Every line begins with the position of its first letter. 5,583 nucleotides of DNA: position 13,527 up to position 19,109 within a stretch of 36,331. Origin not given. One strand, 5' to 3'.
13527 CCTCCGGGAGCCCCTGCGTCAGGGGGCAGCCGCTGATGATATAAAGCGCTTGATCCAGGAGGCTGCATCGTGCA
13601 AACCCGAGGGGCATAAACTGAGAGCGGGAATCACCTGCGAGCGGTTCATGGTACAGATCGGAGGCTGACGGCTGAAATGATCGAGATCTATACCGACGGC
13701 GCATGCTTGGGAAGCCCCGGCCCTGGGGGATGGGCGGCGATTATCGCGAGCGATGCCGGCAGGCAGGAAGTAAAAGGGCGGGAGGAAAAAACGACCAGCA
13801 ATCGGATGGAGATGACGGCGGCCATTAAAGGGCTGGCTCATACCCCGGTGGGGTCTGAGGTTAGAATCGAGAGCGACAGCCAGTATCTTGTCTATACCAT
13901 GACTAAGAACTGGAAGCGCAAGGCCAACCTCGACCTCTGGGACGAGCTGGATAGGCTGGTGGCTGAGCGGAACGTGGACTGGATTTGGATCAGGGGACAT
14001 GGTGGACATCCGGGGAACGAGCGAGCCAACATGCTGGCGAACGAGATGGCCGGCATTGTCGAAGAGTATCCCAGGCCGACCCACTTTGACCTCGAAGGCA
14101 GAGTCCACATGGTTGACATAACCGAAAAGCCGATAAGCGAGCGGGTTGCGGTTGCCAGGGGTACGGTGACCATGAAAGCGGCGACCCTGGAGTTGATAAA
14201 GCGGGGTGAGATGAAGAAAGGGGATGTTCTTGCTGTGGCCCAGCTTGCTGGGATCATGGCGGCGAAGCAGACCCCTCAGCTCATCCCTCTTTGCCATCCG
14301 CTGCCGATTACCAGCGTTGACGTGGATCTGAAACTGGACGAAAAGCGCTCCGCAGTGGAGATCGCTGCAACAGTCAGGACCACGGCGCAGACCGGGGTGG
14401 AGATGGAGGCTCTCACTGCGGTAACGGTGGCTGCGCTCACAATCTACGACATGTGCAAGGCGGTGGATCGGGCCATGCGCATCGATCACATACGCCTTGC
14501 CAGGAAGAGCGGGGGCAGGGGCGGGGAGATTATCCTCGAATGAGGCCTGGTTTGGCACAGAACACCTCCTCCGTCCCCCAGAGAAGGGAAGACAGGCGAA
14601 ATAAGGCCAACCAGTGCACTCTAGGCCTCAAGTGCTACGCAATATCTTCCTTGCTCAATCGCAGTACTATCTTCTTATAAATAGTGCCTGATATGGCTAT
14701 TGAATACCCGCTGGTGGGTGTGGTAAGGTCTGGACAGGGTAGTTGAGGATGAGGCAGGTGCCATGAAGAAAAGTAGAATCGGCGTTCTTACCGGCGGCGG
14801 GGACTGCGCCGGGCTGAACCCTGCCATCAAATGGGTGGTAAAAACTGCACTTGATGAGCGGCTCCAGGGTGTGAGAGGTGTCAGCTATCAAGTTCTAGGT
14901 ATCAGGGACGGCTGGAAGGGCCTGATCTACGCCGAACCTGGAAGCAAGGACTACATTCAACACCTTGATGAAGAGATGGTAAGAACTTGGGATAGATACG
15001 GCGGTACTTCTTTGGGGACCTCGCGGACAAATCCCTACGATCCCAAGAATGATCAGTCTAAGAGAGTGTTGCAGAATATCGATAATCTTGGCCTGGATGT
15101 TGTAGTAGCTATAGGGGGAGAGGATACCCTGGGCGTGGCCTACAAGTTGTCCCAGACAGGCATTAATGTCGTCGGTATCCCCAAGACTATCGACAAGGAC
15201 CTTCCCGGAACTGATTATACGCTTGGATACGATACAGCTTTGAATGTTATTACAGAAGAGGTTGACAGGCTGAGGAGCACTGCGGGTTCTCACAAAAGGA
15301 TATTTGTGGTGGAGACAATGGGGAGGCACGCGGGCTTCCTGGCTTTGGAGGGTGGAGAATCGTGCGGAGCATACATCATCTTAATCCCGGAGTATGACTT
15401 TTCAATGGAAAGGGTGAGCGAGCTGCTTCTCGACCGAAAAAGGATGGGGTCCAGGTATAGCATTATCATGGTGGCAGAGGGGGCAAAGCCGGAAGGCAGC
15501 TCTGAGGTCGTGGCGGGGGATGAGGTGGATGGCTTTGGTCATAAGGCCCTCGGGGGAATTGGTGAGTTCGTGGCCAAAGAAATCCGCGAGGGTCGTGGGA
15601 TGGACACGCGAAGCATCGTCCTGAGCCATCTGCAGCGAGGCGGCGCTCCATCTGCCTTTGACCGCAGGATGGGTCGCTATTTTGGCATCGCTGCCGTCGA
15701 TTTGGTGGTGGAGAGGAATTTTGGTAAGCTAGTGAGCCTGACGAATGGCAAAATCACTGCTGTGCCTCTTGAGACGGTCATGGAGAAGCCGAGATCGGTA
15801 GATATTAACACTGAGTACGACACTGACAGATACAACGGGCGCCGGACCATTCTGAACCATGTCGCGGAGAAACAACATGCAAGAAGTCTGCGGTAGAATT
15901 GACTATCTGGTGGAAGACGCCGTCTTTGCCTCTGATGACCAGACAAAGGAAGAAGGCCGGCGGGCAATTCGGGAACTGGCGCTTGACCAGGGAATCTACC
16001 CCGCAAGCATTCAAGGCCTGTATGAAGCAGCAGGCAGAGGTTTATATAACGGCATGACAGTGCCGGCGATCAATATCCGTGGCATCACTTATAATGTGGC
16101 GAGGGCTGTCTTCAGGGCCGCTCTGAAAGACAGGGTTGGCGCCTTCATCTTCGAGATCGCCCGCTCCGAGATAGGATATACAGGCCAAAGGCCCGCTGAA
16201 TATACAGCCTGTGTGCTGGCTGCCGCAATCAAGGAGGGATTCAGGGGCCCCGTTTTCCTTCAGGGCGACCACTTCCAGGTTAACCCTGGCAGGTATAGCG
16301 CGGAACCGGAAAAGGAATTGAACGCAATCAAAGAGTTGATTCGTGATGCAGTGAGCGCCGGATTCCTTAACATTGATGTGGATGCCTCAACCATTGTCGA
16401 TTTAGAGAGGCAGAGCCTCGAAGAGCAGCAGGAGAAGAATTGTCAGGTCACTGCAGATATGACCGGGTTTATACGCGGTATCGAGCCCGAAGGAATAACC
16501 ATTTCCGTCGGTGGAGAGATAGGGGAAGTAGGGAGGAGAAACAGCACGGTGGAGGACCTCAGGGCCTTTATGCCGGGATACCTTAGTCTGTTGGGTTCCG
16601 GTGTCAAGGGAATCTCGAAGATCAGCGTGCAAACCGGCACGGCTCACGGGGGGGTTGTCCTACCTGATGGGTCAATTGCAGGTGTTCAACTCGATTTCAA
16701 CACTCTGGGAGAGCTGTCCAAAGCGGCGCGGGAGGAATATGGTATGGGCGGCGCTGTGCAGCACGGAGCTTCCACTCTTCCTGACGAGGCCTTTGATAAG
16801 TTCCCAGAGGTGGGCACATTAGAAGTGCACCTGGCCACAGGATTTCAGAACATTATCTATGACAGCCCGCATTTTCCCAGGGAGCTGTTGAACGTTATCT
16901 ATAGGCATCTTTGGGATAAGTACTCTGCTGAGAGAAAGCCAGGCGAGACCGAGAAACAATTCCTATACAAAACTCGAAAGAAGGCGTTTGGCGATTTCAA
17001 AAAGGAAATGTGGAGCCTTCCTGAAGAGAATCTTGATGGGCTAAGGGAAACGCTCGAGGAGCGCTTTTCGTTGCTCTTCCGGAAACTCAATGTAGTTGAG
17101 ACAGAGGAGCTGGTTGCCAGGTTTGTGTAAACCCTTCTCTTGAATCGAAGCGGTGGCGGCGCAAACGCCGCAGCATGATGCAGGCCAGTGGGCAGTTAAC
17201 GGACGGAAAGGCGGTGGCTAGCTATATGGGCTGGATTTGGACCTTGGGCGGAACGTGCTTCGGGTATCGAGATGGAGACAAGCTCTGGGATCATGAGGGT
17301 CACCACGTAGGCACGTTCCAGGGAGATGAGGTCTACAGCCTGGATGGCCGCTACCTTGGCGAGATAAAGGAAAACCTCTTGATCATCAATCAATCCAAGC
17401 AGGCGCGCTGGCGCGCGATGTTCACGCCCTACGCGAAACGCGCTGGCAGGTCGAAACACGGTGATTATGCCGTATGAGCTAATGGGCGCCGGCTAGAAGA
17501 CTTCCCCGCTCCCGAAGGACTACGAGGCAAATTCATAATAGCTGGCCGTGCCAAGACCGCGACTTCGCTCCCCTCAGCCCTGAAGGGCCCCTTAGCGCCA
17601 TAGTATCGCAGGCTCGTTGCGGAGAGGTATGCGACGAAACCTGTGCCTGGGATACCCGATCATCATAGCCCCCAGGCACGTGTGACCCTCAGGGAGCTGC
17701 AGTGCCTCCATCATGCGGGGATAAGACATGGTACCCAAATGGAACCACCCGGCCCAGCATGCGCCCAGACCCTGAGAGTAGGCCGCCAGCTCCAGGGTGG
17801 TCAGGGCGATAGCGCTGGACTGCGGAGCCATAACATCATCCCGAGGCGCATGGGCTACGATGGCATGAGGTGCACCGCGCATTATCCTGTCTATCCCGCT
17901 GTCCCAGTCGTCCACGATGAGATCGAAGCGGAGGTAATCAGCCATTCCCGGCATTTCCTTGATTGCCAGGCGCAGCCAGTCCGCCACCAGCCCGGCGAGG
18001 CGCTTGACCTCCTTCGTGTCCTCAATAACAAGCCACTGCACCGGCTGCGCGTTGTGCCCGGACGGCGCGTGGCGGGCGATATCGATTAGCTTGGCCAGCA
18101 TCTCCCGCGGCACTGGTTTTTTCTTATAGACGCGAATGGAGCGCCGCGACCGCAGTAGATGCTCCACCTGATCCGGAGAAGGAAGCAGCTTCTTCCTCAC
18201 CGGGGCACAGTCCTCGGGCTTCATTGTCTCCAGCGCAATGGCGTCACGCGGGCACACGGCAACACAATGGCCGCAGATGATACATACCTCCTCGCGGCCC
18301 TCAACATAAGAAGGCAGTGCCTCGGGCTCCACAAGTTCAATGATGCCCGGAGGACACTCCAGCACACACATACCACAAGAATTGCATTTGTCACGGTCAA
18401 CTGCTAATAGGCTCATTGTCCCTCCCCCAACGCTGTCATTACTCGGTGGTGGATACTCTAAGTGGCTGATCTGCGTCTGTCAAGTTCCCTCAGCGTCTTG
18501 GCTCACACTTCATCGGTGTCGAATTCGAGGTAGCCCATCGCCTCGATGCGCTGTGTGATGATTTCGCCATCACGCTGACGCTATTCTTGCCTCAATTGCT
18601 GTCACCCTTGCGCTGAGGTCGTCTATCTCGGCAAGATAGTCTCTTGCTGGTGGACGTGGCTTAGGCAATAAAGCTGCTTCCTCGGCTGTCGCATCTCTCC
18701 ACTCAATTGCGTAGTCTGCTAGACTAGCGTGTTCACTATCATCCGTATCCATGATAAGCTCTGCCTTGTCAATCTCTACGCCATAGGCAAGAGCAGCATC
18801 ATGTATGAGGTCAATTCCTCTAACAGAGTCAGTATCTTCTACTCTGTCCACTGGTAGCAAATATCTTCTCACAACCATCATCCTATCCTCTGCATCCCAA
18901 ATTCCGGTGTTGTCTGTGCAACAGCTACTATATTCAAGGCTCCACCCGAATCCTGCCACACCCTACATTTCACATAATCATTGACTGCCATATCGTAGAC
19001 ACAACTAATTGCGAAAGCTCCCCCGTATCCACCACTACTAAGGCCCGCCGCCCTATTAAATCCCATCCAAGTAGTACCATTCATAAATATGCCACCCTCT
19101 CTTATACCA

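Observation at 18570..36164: Virion gene set split at the portal/scaffold joint by 5.5 kb of cellular metabolism genes, with no lifecycle genes in view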

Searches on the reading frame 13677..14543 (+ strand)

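Call 7: search_protein_families(library=pfam, proteins=[window:13677-14543:+], max_evalue=0.001)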
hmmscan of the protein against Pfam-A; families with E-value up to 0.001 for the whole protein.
window:13677-14543:+ (288 aa): 3 families
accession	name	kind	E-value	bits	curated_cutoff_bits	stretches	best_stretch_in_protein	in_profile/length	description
PF01967.27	MoaC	-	1.3e-59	200.5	27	1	145-280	1-136/136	MoaC family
PF00075.30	RNase_H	-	5.6e-30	104.8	25.8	1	3-124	5-139/141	RNase H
PF13456.12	RVT_3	-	0.00023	21.5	21.6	1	6-107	2-110/123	Reverse transcriptase-like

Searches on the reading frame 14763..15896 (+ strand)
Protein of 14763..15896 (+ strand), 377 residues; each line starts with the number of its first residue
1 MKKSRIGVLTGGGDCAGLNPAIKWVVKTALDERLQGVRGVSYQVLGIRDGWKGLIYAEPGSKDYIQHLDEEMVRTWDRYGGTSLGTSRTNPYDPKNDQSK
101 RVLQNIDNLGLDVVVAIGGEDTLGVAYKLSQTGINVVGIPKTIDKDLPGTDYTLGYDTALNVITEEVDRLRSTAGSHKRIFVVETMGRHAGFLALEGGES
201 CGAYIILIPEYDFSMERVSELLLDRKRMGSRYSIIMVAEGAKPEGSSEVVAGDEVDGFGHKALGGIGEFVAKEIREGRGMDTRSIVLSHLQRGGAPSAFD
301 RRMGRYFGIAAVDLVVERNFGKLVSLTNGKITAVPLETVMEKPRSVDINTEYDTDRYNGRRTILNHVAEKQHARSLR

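Call 7: search_protein_families(library=pfam, proteins=[window:14763-15896:+], max_evalue=0.001)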
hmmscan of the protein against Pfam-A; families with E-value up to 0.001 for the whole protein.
window:14763-15896:+ (377 aa): 1 family
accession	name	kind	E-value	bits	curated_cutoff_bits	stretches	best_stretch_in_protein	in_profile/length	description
PF00365.25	PFK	-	3.5e-92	309.1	30.9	1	5-315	1-277/277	Phosphofructokinase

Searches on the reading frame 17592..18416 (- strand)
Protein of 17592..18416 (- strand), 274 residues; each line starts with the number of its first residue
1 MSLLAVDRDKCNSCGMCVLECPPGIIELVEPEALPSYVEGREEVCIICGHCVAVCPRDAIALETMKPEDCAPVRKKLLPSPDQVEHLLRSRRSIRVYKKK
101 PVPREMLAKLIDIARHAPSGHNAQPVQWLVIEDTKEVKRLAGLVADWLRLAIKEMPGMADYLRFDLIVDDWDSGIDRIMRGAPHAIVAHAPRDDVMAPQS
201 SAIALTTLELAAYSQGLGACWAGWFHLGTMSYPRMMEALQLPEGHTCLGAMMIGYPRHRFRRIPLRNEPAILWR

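Call 5: search_protein_families(library=pfam, proteins=[window:17592-18416:-], max_evalue=0.01)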
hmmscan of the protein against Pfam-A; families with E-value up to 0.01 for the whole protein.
window:17592-18416:- (274 aa): 13 families
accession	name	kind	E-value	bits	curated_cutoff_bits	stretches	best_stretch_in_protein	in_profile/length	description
PF00881.29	Nitroreductase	-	2.8e-34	119.2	23.5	1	88-255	1-167/167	Nitroreductase family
PF00037.32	Fer4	-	9.6e-11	41.5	21.1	2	6-27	3-24/24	4Fe-4S binding domain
PF13187.11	Fer4_9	-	4.3e-09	36.7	27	1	10-60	1-52/52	4Fe-4S dicluster domain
PF12837.12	Fer4_6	-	1e-08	35.2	25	1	5-26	3-24/24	4Fe-4S binding domain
PF12838.12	Fer4_7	-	1.2e-08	35.7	27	1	10-59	1-52/52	4Fe-4S dicluster domain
PF14697.11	Fer4_21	-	1.3e-07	32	35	1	6-61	3-58/59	4Fe-4S dicluster domain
PF14512.11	TM1586_NiRdase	-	1.1e-06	28.9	27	0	90-138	144-190/215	Putative TM nitroreductase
PF13484.11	Fer4_16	-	1.4e-06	29.4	30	1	45-71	2-30/66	4Fe-4S double cluster binding domain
PF13237.11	Fer4_10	-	2e-06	28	25.5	1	6-56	4-53/53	4Fe-4S dicluster domain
PF12797.12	Fer4_2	-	2.9e-06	27.3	24.5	1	5-22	4-21/22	4Fe-4S binding domain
PF25160.1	LdpA_Fe-S-bd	-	2.5e-05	24.4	27.6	0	42-63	25-46/49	LdpA Fe-S cluster-binding domain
PF12800.12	Fer4_4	-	0.00026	21.5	24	0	9-23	2-16/17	4Fe-4S binding domain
PF13534.11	Fer4_17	-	0.0013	19.7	22.2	0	10-24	45-59/61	4Fe-4S dicluster domain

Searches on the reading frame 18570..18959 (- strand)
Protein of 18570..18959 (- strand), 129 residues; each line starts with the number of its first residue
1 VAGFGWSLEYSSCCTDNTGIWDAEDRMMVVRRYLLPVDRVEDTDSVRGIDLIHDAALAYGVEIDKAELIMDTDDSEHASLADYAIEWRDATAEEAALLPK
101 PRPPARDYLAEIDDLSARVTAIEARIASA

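Call 4: search_protein_families(library=pfam, proteins=[window:18570-18959:-], max_evalue=0.01)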
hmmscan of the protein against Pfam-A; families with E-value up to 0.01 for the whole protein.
window:18570-18959:- (129 aa): 0 families

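Call 6: search_protein_families(library=phrogs, proteins=[window:18570-18959:-], max_evalue=0.01)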
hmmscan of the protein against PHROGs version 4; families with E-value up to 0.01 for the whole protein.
window:18570-18959:- (129 aa): 0 families

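Call 82: search_protein_families(library=padloc, proteins=[window:18570-18959:-], max_evalue=0.01)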
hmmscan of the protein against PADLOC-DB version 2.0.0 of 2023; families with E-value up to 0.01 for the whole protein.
window:18570-18959:- (129 aa): 0 families
